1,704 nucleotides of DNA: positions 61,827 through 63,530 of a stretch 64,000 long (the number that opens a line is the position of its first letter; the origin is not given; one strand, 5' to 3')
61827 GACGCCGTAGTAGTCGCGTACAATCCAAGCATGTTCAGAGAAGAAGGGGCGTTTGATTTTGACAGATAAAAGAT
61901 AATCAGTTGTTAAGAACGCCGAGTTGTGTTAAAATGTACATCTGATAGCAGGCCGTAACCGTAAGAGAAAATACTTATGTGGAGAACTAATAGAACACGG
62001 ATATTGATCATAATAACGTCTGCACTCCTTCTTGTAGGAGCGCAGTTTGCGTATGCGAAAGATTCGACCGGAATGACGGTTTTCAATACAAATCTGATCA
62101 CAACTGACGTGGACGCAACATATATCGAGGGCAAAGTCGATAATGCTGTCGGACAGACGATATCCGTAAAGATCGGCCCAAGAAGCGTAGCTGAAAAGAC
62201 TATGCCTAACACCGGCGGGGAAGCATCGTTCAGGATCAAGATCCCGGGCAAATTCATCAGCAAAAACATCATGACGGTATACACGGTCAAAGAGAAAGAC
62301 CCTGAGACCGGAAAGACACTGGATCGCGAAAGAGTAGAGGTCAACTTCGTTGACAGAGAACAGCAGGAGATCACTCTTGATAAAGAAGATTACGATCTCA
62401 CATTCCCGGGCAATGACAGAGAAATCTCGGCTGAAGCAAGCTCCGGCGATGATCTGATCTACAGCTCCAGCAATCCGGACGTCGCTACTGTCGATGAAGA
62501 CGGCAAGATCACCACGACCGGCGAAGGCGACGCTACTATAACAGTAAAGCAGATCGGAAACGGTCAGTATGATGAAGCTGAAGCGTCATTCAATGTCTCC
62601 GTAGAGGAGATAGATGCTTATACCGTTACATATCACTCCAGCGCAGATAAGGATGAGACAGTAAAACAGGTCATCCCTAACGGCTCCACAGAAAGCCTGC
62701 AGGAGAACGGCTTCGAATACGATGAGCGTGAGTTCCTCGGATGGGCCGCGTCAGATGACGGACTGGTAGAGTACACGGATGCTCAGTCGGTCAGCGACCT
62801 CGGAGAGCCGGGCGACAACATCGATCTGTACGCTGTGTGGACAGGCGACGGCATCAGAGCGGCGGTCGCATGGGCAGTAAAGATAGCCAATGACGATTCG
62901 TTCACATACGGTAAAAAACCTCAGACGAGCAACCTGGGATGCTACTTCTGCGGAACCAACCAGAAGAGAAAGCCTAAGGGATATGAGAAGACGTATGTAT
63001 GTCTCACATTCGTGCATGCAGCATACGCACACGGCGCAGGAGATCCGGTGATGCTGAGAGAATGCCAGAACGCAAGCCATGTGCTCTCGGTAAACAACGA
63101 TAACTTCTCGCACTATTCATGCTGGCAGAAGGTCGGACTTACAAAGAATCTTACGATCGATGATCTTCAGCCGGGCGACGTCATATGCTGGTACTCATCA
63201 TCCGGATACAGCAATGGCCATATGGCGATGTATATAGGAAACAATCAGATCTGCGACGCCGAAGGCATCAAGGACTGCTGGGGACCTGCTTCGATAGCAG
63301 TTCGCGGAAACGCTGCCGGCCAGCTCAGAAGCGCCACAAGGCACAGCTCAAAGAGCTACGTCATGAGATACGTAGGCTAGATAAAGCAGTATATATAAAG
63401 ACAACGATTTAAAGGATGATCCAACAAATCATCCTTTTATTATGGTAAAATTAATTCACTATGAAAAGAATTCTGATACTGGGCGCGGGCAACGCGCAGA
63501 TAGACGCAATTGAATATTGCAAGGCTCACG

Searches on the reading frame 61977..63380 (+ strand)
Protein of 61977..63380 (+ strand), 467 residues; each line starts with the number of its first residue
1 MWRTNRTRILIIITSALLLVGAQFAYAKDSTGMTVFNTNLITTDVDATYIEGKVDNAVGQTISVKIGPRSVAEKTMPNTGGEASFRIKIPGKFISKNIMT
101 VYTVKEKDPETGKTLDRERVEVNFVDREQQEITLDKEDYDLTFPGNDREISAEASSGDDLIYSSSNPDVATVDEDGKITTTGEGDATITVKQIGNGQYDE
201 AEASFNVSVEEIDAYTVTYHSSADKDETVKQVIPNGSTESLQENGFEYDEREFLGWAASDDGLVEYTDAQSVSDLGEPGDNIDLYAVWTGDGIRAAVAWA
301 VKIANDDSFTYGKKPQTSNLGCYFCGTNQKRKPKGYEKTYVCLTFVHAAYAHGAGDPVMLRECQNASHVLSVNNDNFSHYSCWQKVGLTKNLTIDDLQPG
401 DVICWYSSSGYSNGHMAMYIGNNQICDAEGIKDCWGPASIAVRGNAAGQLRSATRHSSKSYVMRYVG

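Call 63: search_protein_families(library=pfam, proteins=[window:61977-63380:+], max_evalue=0.01)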
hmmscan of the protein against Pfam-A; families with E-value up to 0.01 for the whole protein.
window:61977-63380:+ (467 aa): 4 families
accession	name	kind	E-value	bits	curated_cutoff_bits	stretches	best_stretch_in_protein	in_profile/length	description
PF02368.24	Big_2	-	6e-06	26.6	22.8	1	156-190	33-66/79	Bacterial Ig-like domain (group 2)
PF00877.26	NLPC_P60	-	0.00018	21.9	23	1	384-429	39-81/105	NlpC/P60 family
PF09479.16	Flg_new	-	0.00028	21.4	27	1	215-286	1-64/65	Listeria-Bacteroides repeat domain (List_Bact_rpt)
PF22359.2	Big-like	-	0.0052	17.4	27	1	162-195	5-37/48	Bacterial Ig-like domain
